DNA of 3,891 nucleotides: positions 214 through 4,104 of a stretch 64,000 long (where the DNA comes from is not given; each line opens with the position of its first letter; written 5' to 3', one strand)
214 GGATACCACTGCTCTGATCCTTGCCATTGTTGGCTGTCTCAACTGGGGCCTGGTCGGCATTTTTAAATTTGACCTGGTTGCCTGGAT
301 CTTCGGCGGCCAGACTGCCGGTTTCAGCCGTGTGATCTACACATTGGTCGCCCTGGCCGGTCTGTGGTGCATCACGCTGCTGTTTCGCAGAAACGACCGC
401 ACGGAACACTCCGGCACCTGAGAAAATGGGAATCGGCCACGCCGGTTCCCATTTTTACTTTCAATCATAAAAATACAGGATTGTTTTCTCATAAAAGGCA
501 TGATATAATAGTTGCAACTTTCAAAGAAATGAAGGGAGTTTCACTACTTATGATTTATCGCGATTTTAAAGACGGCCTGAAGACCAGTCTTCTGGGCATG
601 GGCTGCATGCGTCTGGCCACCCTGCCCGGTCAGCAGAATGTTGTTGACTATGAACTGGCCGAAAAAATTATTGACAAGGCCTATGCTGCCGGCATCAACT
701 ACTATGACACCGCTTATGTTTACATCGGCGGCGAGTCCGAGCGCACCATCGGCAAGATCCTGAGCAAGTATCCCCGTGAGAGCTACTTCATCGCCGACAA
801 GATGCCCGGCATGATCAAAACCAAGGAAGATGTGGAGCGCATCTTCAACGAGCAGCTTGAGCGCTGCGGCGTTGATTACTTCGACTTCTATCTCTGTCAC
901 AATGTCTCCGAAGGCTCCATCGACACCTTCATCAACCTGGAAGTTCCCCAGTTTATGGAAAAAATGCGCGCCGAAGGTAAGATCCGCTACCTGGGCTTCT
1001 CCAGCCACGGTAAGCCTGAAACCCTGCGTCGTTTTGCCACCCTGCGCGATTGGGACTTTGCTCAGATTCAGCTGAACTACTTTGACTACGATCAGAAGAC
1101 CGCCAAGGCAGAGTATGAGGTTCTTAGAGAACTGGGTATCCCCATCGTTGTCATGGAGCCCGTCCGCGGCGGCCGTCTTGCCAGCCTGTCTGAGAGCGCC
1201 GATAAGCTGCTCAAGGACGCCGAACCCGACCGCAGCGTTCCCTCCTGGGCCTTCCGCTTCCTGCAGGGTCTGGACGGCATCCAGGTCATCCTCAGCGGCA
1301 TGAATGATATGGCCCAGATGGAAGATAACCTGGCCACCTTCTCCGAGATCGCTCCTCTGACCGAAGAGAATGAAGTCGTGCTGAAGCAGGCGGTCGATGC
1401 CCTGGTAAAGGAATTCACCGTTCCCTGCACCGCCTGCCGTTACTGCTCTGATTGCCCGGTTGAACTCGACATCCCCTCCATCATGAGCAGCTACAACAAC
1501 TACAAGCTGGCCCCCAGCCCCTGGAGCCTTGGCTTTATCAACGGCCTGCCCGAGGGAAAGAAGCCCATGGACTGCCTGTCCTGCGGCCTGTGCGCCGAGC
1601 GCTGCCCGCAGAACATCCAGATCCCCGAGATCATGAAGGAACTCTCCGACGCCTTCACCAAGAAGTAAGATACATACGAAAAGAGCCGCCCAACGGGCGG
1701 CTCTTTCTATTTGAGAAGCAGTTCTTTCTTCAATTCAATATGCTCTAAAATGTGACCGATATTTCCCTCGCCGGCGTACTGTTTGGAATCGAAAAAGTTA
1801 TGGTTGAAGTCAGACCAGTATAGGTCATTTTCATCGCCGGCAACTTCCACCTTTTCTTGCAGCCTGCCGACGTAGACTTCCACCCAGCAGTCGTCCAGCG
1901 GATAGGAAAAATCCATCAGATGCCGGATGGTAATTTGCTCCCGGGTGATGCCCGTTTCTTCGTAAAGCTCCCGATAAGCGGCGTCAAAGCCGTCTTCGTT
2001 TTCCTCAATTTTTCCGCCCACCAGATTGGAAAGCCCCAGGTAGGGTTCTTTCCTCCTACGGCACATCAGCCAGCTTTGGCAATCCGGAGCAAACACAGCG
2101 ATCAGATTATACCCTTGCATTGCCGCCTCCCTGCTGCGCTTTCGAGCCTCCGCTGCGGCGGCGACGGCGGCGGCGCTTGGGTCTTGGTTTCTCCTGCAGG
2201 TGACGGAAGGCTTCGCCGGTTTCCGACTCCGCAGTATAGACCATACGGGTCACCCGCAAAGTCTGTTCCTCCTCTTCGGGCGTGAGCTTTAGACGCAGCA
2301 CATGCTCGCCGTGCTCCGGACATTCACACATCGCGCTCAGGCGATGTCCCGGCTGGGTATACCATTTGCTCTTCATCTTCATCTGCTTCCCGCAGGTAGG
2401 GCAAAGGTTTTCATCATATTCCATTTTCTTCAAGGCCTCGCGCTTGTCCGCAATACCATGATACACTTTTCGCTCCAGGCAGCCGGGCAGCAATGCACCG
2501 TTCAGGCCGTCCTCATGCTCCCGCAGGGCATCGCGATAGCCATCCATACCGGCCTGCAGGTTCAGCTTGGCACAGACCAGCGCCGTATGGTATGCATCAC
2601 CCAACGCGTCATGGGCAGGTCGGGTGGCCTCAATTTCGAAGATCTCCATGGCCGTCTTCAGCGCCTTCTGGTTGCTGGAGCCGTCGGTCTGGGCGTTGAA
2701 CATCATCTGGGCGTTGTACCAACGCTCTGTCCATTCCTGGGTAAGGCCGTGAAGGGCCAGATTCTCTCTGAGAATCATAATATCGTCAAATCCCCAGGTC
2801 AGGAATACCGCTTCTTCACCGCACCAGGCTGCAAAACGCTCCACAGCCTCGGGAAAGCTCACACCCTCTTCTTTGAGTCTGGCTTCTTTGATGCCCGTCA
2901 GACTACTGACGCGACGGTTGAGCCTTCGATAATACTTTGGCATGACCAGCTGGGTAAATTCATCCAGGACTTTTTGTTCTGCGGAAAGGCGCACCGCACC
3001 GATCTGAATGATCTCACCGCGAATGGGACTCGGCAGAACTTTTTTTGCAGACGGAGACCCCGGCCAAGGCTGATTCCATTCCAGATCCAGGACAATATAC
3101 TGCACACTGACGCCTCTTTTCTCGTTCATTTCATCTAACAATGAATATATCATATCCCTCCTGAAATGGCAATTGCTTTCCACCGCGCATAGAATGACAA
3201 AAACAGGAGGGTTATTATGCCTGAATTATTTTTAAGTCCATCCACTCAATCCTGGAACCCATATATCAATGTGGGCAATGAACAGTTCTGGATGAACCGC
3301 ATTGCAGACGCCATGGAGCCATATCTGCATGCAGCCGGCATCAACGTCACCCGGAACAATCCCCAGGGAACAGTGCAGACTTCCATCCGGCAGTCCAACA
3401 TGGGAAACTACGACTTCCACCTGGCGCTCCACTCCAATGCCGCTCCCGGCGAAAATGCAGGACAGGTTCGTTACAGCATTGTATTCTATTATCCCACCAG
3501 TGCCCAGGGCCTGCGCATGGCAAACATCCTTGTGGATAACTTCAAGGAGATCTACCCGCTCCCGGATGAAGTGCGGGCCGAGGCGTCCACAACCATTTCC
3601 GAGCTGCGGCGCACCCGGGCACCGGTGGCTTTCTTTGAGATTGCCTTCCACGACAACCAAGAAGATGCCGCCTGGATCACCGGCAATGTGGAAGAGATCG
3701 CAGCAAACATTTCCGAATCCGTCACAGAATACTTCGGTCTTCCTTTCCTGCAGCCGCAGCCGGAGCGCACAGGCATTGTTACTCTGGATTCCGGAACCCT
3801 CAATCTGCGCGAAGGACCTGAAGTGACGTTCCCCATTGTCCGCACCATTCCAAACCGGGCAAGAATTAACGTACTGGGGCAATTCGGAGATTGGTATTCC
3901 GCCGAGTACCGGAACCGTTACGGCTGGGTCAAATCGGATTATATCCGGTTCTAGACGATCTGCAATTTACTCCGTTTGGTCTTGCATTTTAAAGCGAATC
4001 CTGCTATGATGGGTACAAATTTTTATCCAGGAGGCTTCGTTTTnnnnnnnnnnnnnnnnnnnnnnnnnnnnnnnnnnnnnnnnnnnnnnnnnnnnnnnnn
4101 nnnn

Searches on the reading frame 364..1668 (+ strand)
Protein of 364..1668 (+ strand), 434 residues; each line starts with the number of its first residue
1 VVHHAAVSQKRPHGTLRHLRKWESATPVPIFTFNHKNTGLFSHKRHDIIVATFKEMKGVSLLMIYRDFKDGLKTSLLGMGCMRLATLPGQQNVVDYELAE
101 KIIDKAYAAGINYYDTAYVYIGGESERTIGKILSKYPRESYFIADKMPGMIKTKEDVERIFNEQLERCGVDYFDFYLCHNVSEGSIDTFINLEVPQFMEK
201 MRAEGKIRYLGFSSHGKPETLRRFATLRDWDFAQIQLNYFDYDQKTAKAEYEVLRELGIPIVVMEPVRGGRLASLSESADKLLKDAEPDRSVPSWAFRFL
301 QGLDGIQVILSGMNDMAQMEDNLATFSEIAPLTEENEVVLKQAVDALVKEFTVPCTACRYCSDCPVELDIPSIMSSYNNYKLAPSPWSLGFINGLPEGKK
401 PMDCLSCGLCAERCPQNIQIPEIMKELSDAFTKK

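Call 12: search_protein_families(library=pfam, proteins=[window:364-1668:+], max_evalue=0.001)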
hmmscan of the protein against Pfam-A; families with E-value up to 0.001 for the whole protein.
window:364-1668:+ (434 aa): 4 families
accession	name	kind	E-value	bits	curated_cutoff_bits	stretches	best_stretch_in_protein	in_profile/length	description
PF00248.27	Aldo_ket_red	-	3.3e-38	131.9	24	1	77-335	2-281/291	Aldo/keto reductase family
PF13187.11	Fer4_9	-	6e-07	29.8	27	1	355-417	2-50/52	4Fe-4S dicluster domain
PF13534.11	Fer4_17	-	2e-06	28.7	22.2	1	355-418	2-60/61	4Fe-4S dicluster domain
PF13183.11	Fer4_8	-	0.00032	21.6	27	1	355-418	5-68/68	4Fe-4S dicluster domain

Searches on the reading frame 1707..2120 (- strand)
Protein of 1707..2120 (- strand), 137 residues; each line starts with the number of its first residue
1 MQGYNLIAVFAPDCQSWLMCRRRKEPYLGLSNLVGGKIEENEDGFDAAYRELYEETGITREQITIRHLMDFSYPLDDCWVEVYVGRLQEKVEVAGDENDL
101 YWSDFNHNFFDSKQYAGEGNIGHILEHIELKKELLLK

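Call 12: search_protein_families(library=pfam, proteins=[window:1707-2120:-], max_evalue=0.001)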
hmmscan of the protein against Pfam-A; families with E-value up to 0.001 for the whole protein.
window:1707-2120:- (137 aa): 1 family
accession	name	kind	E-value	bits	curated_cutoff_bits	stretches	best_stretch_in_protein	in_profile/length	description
PF00293.34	NUDIX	-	7.5e-13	49.1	21.1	1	9-88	10-96/134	NUDIX domain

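Call 63: find_encoding_contigs(protein=window:1707-2120:-, flank=10000, max_places=3)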
Protein window:1707-2120:- (137 aa): 19 contigs read that carry it; 3 places shown.
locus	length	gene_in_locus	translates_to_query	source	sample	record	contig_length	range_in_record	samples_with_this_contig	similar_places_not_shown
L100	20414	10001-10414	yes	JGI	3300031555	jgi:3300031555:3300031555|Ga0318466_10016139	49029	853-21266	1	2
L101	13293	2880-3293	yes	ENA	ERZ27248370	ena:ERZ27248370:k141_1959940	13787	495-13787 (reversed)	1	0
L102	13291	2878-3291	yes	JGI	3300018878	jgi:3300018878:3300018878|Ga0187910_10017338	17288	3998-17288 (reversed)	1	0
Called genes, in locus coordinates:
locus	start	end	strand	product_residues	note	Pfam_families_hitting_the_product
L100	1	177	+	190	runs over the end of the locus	-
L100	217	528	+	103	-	-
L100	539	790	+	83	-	-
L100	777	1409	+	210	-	PF00959:Phage_lysozyme, PF00395:SLH (weak)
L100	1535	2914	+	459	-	PF03734:YkuD, PF02368:Big_2, PF00395:SLH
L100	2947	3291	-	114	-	PF02036:SCP2 (weak)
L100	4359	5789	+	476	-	PF00198:2-oxoacid_dh (faint)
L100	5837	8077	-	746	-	PF00330:Aconitase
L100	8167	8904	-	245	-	PF01520:Amidase_3, PF08239:SH3_3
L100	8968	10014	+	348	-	PF00929:RNase_T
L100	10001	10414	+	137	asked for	PF00293:NUDIX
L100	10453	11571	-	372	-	PF00248:Aldo_ket_red, PF13187:Fer4_9 (weak), PF13534:Fer4_17 (weak)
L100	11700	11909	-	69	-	PF04070:DUF378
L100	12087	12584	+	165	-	PF13412:HTH_24 (faint), PF01037:AsnC_trans_reg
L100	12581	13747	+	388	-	PF00155:Aminotran_1_2, PF01041:DegT_DnrJ_EryC1, PF01053:Cys_Met_Meta_PP (weak), PF00266:Aminotran_5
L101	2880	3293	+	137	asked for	PF00293:NUDIX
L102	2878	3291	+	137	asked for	PF00293:NUDIX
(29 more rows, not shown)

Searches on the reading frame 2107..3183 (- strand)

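Call 12: search_protein_families(library=pfam, proteins=[window:2107-3183:-], max_evalue=0.001)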
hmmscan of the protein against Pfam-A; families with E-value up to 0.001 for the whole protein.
window:2107-3183:- (358 aa): 2 families
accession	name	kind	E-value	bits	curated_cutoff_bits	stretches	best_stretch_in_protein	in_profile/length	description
PF00929.31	RNase_T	-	2.9e-11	44.6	24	1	53-202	12-162/164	Exonuclease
PF16473.11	Rv2179c-like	-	0.00098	19.3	27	0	57-205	17-174/177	3'-5' exoribonuclease Rv2179c-like domain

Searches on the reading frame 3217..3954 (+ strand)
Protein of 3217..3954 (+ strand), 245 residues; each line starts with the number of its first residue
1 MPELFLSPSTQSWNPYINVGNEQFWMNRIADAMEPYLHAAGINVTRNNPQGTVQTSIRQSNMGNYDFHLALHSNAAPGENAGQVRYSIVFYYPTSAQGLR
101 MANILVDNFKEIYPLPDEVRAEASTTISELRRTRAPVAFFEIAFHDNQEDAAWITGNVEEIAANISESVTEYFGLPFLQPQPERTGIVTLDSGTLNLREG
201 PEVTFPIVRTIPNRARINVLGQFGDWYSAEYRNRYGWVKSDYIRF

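Call 12: search_protein_families(library=pfam, proteins=[window:3217-3954:+], max_evalue=0.001)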
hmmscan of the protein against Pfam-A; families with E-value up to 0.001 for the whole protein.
window:3217-3954:+ (245 aa): 2 families
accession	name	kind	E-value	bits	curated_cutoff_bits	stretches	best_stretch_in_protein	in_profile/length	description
PF01520.23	Amidase_3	-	1.6e-13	51.5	27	1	21-170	21-173/174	N-acetylmuramoyl-L-alanine amidase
PF08239.17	SH3_3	-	3e-11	43.8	27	1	194-243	2-53/54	Bacterial SH3 domain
